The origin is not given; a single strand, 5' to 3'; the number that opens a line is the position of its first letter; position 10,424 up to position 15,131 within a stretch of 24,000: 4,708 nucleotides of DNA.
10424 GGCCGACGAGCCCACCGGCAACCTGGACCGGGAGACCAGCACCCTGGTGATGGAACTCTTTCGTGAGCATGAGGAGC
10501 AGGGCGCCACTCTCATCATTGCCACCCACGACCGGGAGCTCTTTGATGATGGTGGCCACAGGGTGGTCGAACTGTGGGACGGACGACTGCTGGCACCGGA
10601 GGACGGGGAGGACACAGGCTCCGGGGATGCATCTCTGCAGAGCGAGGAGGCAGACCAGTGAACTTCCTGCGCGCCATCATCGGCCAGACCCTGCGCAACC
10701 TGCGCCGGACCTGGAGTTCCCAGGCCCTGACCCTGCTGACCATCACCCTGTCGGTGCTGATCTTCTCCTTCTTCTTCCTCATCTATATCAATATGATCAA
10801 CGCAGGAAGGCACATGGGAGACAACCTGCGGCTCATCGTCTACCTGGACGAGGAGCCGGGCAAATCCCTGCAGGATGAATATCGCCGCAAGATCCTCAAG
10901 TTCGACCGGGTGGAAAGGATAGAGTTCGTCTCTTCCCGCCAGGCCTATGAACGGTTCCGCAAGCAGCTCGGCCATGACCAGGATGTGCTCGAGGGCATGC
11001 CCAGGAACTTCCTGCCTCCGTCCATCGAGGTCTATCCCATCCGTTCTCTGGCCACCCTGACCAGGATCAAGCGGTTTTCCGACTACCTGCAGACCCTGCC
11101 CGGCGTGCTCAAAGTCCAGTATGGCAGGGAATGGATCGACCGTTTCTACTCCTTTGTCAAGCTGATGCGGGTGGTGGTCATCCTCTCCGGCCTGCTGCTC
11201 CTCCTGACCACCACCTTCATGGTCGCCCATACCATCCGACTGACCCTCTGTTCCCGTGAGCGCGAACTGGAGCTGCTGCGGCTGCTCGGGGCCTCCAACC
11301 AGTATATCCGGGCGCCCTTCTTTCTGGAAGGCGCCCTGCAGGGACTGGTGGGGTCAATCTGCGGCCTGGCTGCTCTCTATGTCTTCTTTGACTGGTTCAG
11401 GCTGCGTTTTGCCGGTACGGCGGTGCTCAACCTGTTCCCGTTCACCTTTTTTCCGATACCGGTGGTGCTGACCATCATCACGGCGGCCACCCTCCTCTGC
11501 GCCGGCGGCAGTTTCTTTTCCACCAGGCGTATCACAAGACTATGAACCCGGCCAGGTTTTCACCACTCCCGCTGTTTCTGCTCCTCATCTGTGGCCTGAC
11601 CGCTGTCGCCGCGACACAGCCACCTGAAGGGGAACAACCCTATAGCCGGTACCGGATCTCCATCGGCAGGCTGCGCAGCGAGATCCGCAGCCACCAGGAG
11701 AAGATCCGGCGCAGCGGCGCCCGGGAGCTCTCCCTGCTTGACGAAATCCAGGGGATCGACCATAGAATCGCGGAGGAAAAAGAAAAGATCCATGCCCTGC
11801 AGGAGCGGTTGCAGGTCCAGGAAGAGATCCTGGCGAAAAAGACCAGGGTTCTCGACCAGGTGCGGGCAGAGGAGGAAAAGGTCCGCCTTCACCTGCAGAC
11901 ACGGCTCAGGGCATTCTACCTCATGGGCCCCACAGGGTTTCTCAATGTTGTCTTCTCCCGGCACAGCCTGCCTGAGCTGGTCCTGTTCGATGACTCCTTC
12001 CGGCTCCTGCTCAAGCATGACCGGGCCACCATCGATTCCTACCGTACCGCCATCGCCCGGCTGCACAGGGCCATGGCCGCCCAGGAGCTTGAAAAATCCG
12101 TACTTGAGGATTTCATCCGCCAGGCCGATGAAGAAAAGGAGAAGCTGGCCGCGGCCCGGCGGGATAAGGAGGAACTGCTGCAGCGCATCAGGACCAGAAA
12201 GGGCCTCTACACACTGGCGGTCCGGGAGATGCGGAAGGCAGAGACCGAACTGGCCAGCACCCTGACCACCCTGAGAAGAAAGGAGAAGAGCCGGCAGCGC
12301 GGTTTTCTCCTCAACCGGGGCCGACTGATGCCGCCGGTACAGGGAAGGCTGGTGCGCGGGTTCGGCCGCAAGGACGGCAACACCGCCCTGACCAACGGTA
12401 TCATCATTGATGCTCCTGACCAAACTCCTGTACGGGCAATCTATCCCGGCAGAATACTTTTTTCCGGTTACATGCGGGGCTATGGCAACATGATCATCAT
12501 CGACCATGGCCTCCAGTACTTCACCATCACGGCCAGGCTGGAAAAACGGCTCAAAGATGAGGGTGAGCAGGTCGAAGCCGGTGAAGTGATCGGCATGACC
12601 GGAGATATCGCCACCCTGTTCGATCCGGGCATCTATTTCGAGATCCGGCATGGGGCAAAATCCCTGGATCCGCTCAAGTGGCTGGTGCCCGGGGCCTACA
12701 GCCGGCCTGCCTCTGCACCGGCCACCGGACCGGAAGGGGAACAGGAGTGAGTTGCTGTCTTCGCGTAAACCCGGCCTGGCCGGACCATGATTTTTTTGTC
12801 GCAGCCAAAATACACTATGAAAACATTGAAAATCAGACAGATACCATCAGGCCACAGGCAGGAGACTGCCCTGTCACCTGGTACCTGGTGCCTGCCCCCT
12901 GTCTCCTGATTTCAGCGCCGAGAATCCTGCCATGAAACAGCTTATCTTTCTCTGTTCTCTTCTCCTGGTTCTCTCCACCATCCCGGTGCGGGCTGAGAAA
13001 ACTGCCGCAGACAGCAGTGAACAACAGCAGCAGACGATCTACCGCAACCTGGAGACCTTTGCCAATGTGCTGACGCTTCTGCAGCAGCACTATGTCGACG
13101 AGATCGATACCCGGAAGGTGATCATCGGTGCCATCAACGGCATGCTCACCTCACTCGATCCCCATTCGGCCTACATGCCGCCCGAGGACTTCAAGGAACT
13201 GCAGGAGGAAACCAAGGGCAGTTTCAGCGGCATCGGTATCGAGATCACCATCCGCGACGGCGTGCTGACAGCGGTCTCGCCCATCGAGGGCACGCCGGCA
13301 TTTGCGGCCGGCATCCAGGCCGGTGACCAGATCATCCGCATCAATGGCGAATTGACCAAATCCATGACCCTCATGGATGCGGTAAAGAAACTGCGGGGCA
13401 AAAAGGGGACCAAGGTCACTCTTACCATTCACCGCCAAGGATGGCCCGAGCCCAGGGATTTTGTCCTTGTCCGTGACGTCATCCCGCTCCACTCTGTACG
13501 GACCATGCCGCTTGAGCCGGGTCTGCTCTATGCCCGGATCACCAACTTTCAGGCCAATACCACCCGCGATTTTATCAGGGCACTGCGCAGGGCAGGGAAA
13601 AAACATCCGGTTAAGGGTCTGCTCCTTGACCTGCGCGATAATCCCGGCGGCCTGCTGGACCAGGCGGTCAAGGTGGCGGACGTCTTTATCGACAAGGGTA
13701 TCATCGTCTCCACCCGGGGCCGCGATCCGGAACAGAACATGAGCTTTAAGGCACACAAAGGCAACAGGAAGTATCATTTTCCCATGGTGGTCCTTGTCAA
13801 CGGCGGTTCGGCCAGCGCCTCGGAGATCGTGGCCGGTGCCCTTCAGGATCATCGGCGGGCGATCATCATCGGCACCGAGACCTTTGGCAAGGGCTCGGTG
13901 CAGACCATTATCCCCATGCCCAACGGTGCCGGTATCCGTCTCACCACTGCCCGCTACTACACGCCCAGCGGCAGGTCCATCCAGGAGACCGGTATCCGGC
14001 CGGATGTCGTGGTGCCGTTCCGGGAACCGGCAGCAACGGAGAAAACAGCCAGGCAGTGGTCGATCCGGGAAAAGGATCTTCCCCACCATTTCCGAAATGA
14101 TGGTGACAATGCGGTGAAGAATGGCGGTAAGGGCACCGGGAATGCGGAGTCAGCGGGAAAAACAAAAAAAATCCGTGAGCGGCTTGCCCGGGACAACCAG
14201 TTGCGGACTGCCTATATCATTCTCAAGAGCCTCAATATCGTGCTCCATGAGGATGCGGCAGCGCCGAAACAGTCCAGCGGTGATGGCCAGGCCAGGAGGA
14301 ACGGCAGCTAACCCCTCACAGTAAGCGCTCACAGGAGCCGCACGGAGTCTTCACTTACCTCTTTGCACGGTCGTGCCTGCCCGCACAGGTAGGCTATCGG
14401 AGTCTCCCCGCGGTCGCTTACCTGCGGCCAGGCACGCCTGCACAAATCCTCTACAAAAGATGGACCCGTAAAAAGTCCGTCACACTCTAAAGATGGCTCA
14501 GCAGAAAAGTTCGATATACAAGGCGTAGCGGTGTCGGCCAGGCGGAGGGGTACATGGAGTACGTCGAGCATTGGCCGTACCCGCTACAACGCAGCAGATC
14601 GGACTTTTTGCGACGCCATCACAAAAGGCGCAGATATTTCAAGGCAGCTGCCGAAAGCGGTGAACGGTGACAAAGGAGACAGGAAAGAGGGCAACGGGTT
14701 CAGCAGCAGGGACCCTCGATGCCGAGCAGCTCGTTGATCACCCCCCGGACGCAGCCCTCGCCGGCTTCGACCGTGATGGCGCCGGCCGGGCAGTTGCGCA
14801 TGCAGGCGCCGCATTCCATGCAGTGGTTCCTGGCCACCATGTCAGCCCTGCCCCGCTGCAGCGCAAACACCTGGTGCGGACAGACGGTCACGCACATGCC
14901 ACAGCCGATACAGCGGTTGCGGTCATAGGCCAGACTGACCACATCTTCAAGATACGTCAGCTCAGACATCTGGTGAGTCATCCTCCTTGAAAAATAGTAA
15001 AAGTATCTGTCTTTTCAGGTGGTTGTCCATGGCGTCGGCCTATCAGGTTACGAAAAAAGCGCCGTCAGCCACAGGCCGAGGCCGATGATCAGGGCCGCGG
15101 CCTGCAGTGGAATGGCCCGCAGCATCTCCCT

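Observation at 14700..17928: hgcAB sits inside a four-gene operon with an ArsR/CadC-type sensor and a translationally coupled thiol-rich permease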

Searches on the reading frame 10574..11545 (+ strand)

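Call 59: search_protein_families(library=pfam, proteins=[window:10574-11545:+], max_evalue=0.00001)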
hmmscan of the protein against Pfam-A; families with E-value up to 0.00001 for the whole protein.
window:10574-11545:+ (323 aa): 2 families
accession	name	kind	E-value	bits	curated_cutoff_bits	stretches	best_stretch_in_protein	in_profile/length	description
PF18075.7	FtsX_ECD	-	9.3e-14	52.2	23.5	1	88-181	4-96/96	FtsX extracellular domain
PF02687.27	FtsX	-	1.8e-13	51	25.5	1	205-322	3-117/120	FtsX-like permease C-terminal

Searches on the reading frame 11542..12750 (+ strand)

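Call 59: search_protein_families(library=pfam, proteins=[window:11542-12750:+], max_evalue=0.00001)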
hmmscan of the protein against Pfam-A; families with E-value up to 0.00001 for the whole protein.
window:11542-12750:+ (402 aa): 1 family
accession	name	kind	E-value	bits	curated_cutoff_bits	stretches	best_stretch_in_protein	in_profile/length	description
PF01551.29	Peptidase_M23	-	5.2e-21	75.1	28.7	1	284-377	3-96/96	Peptidase family M23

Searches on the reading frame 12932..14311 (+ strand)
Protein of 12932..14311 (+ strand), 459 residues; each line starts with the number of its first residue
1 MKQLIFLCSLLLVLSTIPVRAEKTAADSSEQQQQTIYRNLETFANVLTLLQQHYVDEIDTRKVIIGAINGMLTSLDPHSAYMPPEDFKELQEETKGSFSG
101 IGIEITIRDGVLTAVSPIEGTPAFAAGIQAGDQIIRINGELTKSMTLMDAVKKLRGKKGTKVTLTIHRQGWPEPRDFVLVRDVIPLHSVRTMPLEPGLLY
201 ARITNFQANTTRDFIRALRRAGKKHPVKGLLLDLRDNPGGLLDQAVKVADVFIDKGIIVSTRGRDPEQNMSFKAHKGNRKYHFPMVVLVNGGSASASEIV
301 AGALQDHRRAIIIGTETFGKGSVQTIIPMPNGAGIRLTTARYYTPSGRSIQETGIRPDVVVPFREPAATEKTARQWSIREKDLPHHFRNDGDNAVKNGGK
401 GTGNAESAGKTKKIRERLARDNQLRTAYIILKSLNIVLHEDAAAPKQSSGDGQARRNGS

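Call 59: search_protein_families(library=pfam, proteins=[window:12932-14311:+], max_evalue=0.00001)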
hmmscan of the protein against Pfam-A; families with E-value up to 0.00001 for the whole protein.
window:12932-14311:+ (459 aa): 5 families
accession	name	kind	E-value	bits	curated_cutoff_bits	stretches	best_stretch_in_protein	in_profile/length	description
PF03572.23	Peptidase_S41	-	4.6e-57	192.6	24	1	199-361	3-165/165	Peptidase family S41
PF00595.29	PDZ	-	2.3e-12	47.5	23.2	1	100-166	11-80/81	PDZ domain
PF22694.1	CtpB_N-like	-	2.8e-11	44.1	27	1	24-83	22-82/85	Activating protease CtpB N-terminal domain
PF17820.7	PDZ_6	-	1e-10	41.6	27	1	116-168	4-54/54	PDZ domain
PF13180.12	PDZ_2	-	5e-10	40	27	1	100-170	2-71/80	PDZ domain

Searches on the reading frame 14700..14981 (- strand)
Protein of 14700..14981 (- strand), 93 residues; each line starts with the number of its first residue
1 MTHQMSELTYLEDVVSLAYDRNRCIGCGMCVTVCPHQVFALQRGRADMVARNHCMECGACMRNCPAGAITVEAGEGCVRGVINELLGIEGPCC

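Call 4: search_protein_families(library=pfam, proteins=[window:14700-14981:-], max_evalue=0.01)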
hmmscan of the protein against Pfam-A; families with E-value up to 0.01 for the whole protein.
window:14700-14981:- (93 aa): 17 families
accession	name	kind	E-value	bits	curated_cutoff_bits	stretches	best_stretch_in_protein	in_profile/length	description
PF12838.12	Fer4_7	-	2.7e-15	57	27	3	23-68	1-52/52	4Fe-4S dicluster domain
PF00037.32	Fer4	-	2.9e-14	52.6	21.1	2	19-37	3-21/24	4Fe-4S binding domain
PF12837.12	Fer4_6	-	4.9e-13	48.8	25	2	18-39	3-24/24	4Fe-4S binding domain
PF12797.12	Fer4_2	-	1.3e-11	44.1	24.5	2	18-35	4-21/22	4Fe-4S binding domain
PF13187.11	Fer4_9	-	1.8e-10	41.1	27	1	23-69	1-52/52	4Fe-4S dicluster domain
PF13484.11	Fer4_16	-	1.9e-10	41.8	30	2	23-36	52-65/66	4Fe-4S double cluster binding domain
PF13237.11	Fer4_10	-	2.3e-09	37.5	25.5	1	19-65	4-53/53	4Fe-4S dicluster domain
PF14697.11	Fer4_21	-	3.3e-08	34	35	1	20-70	4-58/59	4Fe-4S dicluster domain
PF12800.12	Fer4_4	-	1.1e-07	32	24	1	22-35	2-15/17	4Fe-4S binding domain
PF25160.1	LdpA_Fe-S-bd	-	1.4e-07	31.6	27.6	2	21-39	25-43/49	LdpA Fe-S cluster-binding domain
PF13183.11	Fer4_8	-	1e-06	29.6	27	2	22-38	3-17/68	4Fe-4S dicluster domain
PF13534.11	Fer4_17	-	1.5e-05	25.9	22.2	1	22-38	44-60/61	4Fe-4S dicluster domain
PF13459.11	Fer4_15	-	2e-05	25.7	22.4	1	19-51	3-35/66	4Fe-4S single cluster domain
PF12798.12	Fer4_3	-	2.5e-05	25.2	27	1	54-68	1-15/15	4Fe-4S binding domain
PF17179.9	Fer4_22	-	3.2e-05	25.2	27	1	18-37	75-94/95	4Fe-4S dicluster domain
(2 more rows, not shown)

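Call 5: search_protein_families(library=ncbifam, proteins=[window:14700-14981:-], max_evalue=0.01)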
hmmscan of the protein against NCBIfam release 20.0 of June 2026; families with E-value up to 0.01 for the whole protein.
window:14700-14981:- (93 aa): 109 families (the best 25 are shown)
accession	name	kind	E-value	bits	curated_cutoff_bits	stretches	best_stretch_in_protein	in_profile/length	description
NF040864.1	HgcB_ferredoxin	equivalog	1.3e-31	108.3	99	1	9-89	1-81/93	mercury methylation ferredoxin HgcB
NF043039.1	HgcAB_like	equivalog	1.7e-15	57.5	285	1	12-69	290-349/350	HgcAB-like fusion protein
NF038196.1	ferrodoxin_EFR1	subfamily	3.5e-12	46.9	75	1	20-72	183-232/242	EFR1 family ferrodoxin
TIGR02179.1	PorD_KorD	subfamily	1.8e-11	44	60.05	1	19-72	22-75/78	2-oxoacid:acceptor oxidoreductase, delta subunit, pyruvate/2-ketoisovalerate family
NF006221.0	PRK08348.1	subfamily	5.3e-11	42.3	124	1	17-71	39-94/136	NADH-plastoquinone oxidoreductase subunit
TIGR02494.1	PFLE_PFLC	subfamily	1.1e-10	41.3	174.35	1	15-85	41-113/293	glycyl-radical enzyme activating protein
TIGR04395.1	cutC_activ_rSAM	equivalog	1.3e-10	41.1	360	1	16-82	48-116/309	choline TMA-lyase-activating enzyme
NF040770.1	hetero_SS_HdrA2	exception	3e-10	38.9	1100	1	13-72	568-626/777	CoB-CoM heterodisulfide reductase HdrA2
NF040684.1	PorD_Arch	equivalog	5.9e-10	39.1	120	1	18-72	28-82/85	pyruvate synthase subunit PorD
NF007382.0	PRK09898.1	equivalog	8.5e-10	38.5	213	1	7-71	139-200/208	ferredoxin-like protein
NF045874.1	Vhu_polyferre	exception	2e-09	36.7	600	1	13-86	187-260/381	F420-non-reducing hydrogenase associated-polyferredoxin VhuB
NF043069.1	T4HPD_activ_SAM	equivalog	3.2e-09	36.6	425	1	16-77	45-105/299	trans-4-hydroxy-L-proline dehydratase activase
TIGR02700.1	flavo_MJ0208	hypoth_equivalog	3.2e-09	36.4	251.35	1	16-71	142-196/234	dihydromethanopterin reductase (acceptor)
NF048010.1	SfplDhtActHpsHDes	equivalog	3.7e-09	35.8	430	1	15-83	48-119/298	(2S)-3-sulfopropanediol dehydratase activating enzyme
TIGR03294.1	FrhG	equivalog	4.3e-09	36.4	245.5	1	14-67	166-218/228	coenzyme F420 hydrogenase subunit gamma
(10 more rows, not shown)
